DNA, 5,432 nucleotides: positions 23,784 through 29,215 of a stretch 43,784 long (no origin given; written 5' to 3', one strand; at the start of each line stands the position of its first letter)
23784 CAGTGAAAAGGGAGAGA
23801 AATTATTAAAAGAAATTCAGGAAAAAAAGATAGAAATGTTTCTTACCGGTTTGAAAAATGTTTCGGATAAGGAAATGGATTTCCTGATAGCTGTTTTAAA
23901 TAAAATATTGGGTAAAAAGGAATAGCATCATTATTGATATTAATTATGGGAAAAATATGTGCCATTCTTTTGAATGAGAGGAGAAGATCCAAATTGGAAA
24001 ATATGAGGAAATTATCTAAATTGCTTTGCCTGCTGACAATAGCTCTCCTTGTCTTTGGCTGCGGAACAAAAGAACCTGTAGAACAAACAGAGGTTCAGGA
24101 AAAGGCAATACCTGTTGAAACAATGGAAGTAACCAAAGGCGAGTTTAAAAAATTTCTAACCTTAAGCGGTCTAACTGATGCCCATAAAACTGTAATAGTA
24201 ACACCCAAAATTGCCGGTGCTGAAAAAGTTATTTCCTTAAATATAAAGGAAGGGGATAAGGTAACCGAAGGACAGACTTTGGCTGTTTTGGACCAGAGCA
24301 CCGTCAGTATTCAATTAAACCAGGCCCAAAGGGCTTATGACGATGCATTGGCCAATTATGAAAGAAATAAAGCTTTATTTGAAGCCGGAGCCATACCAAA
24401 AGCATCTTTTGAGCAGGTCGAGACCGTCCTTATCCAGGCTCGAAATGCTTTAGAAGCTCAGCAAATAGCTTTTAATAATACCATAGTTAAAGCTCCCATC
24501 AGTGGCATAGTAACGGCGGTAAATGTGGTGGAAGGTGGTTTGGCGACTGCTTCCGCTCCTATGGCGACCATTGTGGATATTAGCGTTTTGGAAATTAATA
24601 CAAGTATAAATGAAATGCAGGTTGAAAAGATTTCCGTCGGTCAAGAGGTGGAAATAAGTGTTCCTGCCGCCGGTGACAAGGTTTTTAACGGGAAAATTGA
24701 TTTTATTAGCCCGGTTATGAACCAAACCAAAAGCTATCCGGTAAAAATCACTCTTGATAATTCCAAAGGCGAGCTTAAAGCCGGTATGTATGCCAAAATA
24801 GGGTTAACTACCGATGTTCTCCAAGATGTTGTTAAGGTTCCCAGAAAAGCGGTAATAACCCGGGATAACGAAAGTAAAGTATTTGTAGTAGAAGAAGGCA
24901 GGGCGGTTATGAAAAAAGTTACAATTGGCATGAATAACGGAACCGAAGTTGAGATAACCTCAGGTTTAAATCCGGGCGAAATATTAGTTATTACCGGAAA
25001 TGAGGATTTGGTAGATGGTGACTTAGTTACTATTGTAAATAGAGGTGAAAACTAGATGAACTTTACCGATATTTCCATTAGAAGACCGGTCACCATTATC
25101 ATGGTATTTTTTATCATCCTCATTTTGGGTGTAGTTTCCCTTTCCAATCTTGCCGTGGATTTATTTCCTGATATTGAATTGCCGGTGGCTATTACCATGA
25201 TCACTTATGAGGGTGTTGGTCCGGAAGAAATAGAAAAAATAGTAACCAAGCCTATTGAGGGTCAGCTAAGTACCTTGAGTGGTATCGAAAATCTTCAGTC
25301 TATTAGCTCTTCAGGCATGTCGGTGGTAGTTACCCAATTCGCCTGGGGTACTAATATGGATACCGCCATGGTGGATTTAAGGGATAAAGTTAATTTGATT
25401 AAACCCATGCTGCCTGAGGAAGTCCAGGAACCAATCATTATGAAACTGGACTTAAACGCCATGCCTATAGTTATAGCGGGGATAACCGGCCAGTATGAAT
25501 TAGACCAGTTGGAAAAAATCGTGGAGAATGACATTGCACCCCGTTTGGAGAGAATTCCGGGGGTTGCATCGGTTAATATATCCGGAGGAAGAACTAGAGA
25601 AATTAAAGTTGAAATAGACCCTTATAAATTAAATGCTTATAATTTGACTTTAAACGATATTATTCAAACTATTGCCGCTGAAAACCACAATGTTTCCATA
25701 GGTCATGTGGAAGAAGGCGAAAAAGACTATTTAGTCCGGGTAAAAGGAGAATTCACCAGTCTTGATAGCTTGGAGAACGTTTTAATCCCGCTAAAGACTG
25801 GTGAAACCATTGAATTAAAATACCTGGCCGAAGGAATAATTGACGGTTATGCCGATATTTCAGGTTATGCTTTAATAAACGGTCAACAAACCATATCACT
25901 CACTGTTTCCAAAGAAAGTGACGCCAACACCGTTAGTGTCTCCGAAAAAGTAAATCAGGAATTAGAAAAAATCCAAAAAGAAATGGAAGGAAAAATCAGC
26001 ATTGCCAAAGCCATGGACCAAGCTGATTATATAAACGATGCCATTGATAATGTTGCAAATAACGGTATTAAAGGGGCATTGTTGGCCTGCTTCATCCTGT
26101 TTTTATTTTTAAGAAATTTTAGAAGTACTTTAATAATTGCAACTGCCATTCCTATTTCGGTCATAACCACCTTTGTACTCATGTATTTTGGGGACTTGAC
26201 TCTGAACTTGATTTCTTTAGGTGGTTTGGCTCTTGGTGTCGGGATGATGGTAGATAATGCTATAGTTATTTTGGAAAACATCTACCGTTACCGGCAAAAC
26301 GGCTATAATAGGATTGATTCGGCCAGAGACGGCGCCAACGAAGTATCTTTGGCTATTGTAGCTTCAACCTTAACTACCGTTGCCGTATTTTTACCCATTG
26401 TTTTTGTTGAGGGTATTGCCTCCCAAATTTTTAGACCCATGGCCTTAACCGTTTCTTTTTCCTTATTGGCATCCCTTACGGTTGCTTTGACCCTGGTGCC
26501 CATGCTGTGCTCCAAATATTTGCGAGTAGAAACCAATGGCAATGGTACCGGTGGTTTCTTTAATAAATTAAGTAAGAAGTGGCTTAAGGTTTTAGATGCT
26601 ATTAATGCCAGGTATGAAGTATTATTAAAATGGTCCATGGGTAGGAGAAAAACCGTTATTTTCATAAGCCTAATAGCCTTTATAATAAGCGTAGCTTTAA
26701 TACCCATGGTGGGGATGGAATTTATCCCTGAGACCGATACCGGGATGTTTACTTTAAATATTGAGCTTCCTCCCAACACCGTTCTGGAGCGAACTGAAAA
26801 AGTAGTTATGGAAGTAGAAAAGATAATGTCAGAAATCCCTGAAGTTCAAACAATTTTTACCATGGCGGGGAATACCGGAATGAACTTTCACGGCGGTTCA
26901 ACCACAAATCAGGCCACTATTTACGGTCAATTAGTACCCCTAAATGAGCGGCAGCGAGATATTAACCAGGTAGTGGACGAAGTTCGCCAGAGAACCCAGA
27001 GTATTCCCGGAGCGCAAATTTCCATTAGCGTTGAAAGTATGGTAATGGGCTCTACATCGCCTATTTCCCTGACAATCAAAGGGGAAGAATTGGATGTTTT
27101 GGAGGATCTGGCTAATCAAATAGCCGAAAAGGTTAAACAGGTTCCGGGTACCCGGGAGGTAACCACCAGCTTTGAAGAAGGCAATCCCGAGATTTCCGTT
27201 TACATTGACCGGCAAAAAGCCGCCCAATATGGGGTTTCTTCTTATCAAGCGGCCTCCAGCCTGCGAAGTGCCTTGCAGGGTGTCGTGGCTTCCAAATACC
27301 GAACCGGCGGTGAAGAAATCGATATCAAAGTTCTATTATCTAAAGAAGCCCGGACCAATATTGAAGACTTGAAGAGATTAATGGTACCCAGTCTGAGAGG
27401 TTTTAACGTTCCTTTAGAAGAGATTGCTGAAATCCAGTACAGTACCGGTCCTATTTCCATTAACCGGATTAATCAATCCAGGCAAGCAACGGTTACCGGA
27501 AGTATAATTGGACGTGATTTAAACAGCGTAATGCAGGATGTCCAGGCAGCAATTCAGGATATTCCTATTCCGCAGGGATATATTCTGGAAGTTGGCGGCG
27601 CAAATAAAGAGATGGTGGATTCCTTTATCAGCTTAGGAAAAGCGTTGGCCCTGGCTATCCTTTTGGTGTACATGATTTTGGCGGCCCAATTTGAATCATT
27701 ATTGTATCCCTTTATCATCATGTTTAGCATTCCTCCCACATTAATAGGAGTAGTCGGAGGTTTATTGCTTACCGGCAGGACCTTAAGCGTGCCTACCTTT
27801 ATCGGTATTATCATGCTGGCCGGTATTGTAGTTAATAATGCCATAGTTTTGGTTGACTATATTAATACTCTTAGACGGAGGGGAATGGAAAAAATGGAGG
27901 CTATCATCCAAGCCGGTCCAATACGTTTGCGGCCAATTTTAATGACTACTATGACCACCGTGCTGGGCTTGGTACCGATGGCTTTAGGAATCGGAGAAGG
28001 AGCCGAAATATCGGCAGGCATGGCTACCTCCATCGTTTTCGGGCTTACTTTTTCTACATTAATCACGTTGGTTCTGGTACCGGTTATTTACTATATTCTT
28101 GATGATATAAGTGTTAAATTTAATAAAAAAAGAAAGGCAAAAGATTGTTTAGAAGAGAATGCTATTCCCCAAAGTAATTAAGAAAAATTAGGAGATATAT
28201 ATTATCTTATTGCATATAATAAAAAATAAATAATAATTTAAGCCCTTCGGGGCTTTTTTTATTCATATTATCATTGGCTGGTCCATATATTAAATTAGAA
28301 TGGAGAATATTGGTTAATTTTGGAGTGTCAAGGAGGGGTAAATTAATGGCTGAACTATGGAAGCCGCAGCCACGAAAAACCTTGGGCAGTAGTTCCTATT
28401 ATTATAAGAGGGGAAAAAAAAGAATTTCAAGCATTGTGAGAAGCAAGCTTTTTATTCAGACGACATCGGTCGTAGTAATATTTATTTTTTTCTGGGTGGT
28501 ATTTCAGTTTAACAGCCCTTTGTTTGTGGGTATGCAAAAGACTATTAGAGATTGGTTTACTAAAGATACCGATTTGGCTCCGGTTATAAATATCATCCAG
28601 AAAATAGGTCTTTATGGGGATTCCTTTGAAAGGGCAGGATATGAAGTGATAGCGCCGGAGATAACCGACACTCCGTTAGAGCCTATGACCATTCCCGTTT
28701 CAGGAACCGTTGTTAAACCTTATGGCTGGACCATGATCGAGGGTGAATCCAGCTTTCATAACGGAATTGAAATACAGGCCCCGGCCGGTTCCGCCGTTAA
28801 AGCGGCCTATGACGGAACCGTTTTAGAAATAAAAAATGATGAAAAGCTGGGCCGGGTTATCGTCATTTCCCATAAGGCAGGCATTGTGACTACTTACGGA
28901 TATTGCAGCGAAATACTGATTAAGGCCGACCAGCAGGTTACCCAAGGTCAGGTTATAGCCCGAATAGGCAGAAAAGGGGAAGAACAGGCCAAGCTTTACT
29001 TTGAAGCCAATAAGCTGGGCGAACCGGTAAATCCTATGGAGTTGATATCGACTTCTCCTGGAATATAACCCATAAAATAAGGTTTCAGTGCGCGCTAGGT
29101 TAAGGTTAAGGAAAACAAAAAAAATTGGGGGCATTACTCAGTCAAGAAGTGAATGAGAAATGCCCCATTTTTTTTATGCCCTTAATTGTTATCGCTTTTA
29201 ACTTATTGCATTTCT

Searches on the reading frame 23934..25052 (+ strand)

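Call 49: search_protein_families(library=pfam, proteins=[window:23934-25052:+], max_evalue=0.00001)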
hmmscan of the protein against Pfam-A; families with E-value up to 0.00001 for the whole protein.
window:23934-25052:+ (373 aa): 4 families
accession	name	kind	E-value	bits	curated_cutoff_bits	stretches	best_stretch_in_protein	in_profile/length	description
PF16576.10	HlyD_D23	-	9.3e-32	110.5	30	1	82-287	15-214/214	Barrel-sandwich domain of CusB or HlyD membrane-fusion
PF13437.12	HlyD_3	-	2.7e-14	54.2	22.2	1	185-283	2-105/106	HlyD family secretion protein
PF13533.13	Biotin_lipoyl_2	-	2.1e-09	37.4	29.8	0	87-120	1-32/32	Biotin-lipoyl like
PF12700.13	HlyD_2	-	4.8e-07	29.3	25.1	0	206-332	254-372/416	HlyD family secretion protein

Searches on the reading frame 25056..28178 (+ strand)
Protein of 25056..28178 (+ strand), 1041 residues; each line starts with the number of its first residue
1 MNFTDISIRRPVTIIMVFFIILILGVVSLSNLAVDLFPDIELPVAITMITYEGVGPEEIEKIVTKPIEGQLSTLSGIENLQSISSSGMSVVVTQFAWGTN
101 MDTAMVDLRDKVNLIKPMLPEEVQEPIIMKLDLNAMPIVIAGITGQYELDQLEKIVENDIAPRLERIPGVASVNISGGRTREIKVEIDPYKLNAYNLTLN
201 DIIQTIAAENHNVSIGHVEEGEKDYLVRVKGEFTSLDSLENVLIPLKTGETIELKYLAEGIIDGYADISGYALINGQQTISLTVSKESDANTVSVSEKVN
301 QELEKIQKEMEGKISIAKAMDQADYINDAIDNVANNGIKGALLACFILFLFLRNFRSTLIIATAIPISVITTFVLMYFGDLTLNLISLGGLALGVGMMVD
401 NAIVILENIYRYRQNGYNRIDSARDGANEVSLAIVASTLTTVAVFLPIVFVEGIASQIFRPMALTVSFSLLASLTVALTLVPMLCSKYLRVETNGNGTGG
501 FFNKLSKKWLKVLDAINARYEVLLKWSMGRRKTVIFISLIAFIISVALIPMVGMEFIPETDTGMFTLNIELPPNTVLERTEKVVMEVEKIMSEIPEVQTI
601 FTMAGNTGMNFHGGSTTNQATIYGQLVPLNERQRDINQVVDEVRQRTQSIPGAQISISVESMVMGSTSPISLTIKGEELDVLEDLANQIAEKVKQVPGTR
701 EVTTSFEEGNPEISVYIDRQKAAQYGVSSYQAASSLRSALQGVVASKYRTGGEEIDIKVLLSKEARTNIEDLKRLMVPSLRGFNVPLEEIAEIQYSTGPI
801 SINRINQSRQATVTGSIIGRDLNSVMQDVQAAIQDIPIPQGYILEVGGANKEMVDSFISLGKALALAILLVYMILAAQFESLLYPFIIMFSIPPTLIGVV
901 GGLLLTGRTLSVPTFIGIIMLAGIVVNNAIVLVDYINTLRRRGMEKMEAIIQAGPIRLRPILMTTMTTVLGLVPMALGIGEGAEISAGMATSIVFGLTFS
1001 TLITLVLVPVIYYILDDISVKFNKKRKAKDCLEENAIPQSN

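Call 49: search_protein_families(library=pfam, proteins=[window:25056-28178:+], max_evalue=0.00001)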
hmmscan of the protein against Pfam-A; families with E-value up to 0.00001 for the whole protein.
window:25056-28178:+ (1041 aa): 2 families
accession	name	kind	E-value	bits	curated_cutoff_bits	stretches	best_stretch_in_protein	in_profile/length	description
PF00873.25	ACR_tran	-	6.4e-266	885.3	28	1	4-1015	2-1020/1021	AcrB/AcrD/AcrF family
PF03176.21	MMPL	-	1.9e-14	53.8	20.5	2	332-486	144-300/333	MMPL family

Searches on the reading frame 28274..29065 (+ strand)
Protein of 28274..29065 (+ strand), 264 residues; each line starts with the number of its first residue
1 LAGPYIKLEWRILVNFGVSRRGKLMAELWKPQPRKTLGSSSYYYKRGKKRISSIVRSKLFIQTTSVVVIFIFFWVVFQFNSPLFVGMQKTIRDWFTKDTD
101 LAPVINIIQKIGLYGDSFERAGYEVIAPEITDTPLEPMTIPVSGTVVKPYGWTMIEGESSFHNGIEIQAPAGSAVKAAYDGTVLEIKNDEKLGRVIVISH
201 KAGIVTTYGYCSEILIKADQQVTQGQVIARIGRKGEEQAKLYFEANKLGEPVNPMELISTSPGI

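Call 49: search_protein_families(library=pfam, proteins=[window:28274-29065:+], max_evalue=0.00001)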
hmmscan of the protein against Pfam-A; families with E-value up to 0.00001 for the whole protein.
window:28274-29065:+ (264 aa): 1 family
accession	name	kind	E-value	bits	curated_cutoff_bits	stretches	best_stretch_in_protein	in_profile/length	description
PF01551.29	Peptidase_M23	-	3.3e-26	91.8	28.7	1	161-254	2-96/96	Peptidase family M23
